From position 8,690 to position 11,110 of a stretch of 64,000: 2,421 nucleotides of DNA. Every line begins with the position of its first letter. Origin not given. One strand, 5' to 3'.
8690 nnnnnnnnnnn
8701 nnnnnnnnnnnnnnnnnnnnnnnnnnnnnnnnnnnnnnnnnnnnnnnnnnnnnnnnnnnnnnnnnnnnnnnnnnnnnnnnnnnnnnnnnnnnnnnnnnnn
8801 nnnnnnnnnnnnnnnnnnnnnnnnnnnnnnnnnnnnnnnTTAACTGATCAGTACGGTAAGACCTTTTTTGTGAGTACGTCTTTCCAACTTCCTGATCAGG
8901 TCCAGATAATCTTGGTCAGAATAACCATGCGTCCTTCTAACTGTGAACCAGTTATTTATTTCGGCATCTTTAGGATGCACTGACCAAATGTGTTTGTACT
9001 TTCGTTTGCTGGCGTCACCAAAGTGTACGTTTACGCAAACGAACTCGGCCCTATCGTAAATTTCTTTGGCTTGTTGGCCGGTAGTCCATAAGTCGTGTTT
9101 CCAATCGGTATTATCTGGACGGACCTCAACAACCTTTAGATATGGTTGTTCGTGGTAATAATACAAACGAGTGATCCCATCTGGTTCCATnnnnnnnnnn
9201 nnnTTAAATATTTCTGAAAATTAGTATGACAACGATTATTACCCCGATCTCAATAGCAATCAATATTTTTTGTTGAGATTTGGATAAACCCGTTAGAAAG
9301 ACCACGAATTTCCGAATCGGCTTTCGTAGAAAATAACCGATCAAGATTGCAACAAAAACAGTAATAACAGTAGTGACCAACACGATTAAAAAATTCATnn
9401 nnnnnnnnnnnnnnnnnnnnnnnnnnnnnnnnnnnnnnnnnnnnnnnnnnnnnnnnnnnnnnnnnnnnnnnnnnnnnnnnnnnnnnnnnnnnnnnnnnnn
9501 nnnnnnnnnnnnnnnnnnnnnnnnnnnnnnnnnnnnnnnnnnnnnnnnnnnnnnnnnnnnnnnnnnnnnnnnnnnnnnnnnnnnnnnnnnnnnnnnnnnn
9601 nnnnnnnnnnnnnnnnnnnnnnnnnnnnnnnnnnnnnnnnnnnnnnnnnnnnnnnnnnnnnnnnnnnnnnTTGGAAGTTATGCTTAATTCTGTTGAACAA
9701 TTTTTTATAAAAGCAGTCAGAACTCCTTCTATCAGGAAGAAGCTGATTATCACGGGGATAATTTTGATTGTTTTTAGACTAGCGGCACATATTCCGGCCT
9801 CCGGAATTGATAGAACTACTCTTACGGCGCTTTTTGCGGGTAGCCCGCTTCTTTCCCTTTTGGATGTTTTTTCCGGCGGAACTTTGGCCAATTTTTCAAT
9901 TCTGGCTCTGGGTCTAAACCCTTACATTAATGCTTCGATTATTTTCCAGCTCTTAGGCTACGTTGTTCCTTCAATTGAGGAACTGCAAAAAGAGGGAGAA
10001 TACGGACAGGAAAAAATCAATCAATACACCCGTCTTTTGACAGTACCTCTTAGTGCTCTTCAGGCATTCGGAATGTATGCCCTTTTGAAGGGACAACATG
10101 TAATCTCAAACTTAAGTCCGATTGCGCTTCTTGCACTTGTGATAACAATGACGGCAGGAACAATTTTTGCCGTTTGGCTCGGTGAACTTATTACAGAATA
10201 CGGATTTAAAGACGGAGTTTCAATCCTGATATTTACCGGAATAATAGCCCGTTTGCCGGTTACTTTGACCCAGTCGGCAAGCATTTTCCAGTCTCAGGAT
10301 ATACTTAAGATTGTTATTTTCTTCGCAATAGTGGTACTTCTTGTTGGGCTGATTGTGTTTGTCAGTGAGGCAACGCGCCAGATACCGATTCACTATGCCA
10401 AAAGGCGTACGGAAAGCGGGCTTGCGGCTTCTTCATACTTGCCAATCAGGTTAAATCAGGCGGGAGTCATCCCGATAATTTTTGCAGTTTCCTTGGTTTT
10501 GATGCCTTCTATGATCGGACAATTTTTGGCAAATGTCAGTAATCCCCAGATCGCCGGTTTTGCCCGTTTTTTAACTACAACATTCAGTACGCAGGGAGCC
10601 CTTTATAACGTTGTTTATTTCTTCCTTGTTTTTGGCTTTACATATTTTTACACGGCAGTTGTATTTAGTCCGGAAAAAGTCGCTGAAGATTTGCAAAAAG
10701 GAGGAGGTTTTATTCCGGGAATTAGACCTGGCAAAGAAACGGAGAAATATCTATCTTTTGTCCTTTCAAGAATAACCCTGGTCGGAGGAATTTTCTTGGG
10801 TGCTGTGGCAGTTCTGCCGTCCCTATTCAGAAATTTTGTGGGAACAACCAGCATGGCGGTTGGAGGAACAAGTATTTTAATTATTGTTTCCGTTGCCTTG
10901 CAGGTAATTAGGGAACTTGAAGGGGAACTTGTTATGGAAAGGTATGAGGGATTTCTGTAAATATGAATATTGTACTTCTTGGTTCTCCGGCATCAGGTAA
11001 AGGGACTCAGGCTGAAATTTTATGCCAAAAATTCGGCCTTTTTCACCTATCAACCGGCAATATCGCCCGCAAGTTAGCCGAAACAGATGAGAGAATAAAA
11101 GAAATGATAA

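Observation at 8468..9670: Antisense two-gene cassette inserted at the rplO-secY junction, with rplO truncated to a 90-aa N-terminal stub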

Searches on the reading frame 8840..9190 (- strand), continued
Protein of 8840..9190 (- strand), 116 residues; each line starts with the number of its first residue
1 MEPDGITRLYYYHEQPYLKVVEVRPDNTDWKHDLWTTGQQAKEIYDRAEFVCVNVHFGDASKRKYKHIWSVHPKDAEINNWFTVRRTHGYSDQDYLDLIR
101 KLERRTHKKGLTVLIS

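Call 64: fold_search(model_id=the predicted structure, library=pdb)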
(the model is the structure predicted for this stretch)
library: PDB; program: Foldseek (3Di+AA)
matches with E <= 10: 545; with E <= 0.001: 0
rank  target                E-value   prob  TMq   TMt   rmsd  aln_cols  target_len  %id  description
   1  5ux0_D                1.0e-01  0.77  0.34  0.09   5.8        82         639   12  X-ray crystal structure of Marinitoga piezophila Argonaute in complex with 5' OH guide RNA and target DNA (released 2017-05-03)
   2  8sjd_D                1.0e-01  0.57  0.27  0.10   8.8        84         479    8  Cryo-EM structure of the Hermes transposase bound to two right-ends of its DNA transposon. (released 2023-08-02)
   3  2qkk_F                1.5e-01  0.63  0.32  0.26   5.3        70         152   10  Human RNase H catalytic domain mutant D210N in complex with 14-mer RNA/DNA hybrid (released 2007-11-13)
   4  7ut1_G                2.0e-01  0.51  0.37  0.21  14.4       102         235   18  Higher-order assembly of multiple MMTV strand transfer complex intasomes (released 2022-08-24)
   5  4d1q_G                2.0e-01  0.41  0.29  0.10   8.7        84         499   10  Hermes transposase bound to its terminal inverted repeat (released 2014-07-30)
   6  2bkq_A                2.2e-01  0.54  0.27  0.18   7.4        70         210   16  NEDD8 protease (released 2005-02-21)
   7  4d1q_A                2.2e-01  0.41  0.29  0.10   8.6        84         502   10  Hermes transposase bound to its terminal inverted repeat (released 2014-07-30)
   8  5i4a_C                2.3e-01  0.60  0.34  0.09   5.9        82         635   12  X-ray crystal structure of Marinitoga piezophila Argonaute in complex with 5' OH guide RNA (released 2016-03-30)
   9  7ut1_h                2.5e-01  0.54  0.38  0.21  14.2       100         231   18  Higher-order assembly of multiple MMTV strand transfer complex intasomes (released 2022-08-24)
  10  6j6u_A                2.5e-01  0.13  0.22  0.08   9.7       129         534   10  Rat PTPRZ D1-D2 domain (released 2019-08-28)
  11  6ozp_A                2.6e-01  0.38  0.34  0.20   6.0        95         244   13  Crystal structure of Mus musculus (Mm) Endonuclease V in complex with a 23mer RNA oligo containing an inosine after a  (released 2019-09-04)
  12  5j8r_D                2.6e-01  0.12  0.18  0.09   9.1        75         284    8  Crystal Structure of the Catalytic Domain of Human Protein Tyrosine Phosphatase non-receptor Type 12 - K61R mutant (released 2016-04-27)
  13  6j6u_B                2.6e-01  0.11  0.22  0.08   9.6       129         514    9  Rat PTPRZ D1-D2 domain (released 2019-08-28)
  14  4xpu_A                2.9e-01  0.25  0.27  0.19   9.0        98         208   12  The crystal structure of EndoV from E.coli (released 2015-08-19)
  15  6xg8_B                3.1e-01  0.33  0.32  0.12  13.8       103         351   11  ISCth4 transposase, pre-cleaved complex, PCC (released 2020-10-14)
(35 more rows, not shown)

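Call 65: search_protein_families(library=padloc, proteins=[window:8843-9190:-, P0133, P0140], max_evalue=1)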
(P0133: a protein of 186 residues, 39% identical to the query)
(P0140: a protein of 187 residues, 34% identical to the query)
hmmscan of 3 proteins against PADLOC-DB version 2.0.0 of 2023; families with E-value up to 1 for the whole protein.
window:8843-9190:- (116 aa): 0 families

P0133 (186 aa): 0 families

P0140 (187 aa): 1 family
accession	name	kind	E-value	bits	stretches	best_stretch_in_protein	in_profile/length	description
PDLC01936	CARF7--CARF_RelE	-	0.0094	13.3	1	47-175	216-329/356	-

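Call 66: search_dna_similar(query=window:8843-9190:-, collection=phages, mode=protein, max_evalue=0.01)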
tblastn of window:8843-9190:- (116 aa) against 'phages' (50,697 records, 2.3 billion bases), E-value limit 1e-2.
No match.

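Call 71: fold_search(model_id=the predicted structure, library=viral)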
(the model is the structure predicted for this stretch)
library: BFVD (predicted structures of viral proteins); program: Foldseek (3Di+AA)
matches with E <= 10: 1090; with E <= 0.001: 0
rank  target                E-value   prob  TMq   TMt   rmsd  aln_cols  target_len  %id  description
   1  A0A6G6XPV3            1.5e-02  0.60  0.30  0.14  15.4       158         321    9  (no name in the UniProt tables at hand)
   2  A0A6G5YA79            2.0e-02  0.99  0.35  0.46   4.2        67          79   10  (no name in the UniProt tables at hand)
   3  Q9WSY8                2.1e-02  0.91  0.34  0.29   7.6        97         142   10  Polyprotein (Fragment) [Human endogenous retrovirus W]
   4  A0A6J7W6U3            2.4e-02  0.95  0.31  0.47   5.8        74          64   16  Uncharacterized protein [uncultured Caudovirales phage]
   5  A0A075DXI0            2.4e-02  0.90  0.29  0.40   6.9        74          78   14  (no name in the UniProt tables at hand)
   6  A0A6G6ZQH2            2.5e-02  0.98  0.43  0.35   3.9        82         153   15  (no name in the UniProt tables at hand)
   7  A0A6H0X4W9            4.1e-02  0.90  0.32  0.48   4.7        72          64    8  (no name in the UniProt tables at hand)
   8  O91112                5.0e-02  0.94  0.39  0.35   5.5        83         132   12  DNA polymerase (Fragment) [Human immunodeficiency virus 2]
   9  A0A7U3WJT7            5.0e-02  0.72  0.33  0.27  11.8       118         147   12  Uncharacterized protein [Stenotrophomonas phage Salva]
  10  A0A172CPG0            5.0e-02  0.51  0.33  0.22  13.7       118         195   11  Uncharacterized protein [Pseudomonas phage vB_PaeM_MAG1]
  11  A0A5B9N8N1            5.6e-02  0.89  0.38  0.50   5.0        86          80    7  (no name in the UniProt tables at hand)
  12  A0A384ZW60            7.6e-02  0.92  0.40  0.32   6.0       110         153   12  Uncharacterized protein [Dickeya phage vB_DsoM_JA13]
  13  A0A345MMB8            8.1e-02  0.33  0.33  0.29  11.3       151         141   11  (no name in the UniProt tables at hand)
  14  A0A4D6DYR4            8.6e-02  0.57  0.32  0.35   7.0        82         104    8  Uncharacterized protein [Escherichia phage Lidtsur]
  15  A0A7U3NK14            9.7e-02  0.66  0.35  0.39  11.7        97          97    7  Uncharacterized protein [Bacillus phage Kirov]
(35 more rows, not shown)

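Call 91: find_encoding_contigs(protein=P0003, flank=2000, max_places=2)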
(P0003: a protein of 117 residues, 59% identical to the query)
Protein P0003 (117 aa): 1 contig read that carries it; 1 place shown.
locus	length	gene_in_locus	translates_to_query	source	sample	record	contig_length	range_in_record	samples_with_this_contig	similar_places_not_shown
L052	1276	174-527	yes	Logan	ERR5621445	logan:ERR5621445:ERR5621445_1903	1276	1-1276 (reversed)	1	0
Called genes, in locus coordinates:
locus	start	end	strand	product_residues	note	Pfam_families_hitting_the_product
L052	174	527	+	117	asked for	-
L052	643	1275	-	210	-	?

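Call 92: find_encoding_contigs(protein=P0006, flank=2000, max_places=2)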
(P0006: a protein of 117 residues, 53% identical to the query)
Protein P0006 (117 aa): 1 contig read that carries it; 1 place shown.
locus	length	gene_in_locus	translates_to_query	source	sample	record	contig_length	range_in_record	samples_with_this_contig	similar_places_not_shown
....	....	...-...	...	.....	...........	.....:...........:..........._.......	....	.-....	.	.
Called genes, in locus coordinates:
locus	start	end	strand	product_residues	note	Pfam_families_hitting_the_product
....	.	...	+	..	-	?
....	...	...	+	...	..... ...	-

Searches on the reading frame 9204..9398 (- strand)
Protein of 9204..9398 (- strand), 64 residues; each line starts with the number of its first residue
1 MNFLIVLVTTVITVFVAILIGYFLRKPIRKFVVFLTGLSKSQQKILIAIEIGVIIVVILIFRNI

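Call 3: search_protein_families(library=pfam, proteins=[window:9204-9398:-], max_evalue=1)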
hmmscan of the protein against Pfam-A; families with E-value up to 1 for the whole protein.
window:9204-9398:- (64 aa): 0 families

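Call 6: search_protein_families(library=ncbifam, proteins=[window:9204-9398:-], max_evalue=1)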
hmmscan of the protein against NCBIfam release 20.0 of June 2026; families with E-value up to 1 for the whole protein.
window:9204-9398:- (64 aa): 0 families

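Call 7: search_protein_families(library=phrogs, proteins=[window:9204-9398:-], max_evalue=1)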
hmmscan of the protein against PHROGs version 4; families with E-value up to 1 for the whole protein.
window:9204-9398:- (64 aa): 1 family
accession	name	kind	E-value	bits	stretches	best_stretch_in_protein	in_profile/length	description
phrog_198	-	lysis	0.098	13.6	1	9-61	52-103/125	holin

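Call 18: find_homologous_proteins(query=window:9204-9398:-, max_evalue=0.1)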
Query window:9204-9398:- (64 aa): 1 proteins with E <= 0.1 among 1 candidates.
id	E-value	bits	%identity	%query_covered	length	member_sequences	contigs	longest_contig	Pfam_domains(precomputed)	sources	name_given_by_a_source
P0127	4.3e-27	110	100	100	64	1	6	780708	-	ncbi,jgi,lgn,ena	ncbi:MAG: hypothetical protein ABSC49_01290 [Candidatus Microgenomates bacterium]|jgi:hypothetical p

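Call 65: search_protein_families(library=padloc, proteins=[window:9207-9398:-], max_evalue=1)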
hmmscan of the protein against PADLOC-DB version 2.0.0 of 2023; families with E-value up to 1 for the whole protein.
window:9207-9398:- (64 aa): 0 families

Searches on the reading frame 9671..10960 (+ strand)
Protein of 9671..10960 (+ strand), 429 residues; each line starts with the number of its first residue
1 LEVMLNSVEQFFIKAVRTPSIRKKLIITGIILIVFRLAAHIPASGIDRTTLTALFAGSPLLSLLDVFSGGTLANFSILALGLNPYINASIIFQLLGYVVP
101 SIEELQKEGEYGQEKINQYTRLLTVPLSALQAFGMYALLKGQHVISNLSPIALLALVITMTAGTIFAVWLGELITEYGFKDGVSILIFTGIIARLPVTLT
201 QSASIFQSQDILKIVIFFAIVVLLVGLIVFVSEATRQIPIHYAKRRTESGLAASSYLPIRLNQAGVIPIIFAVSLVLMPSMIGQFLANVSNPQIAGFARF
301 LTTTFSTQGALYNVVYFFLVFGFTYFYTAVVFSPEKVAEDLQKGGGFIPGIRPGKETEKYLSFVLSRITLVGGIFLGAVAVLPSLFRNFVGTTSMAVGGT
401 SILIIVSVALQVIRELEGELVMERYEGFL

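Call 3: search_protein_families(library=pfam, proteins=[window:9671-10960:+], max_evalue=1)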
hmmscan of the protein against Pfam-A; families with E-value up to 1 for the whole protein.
window:9671-10960:+ (429 aa): 1 family
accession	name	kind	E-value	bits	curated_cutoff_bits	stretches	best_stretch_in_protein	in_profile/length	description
PF00344.25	SecY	-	1e-104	350.7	32.2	1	76-412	1-305/306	SecY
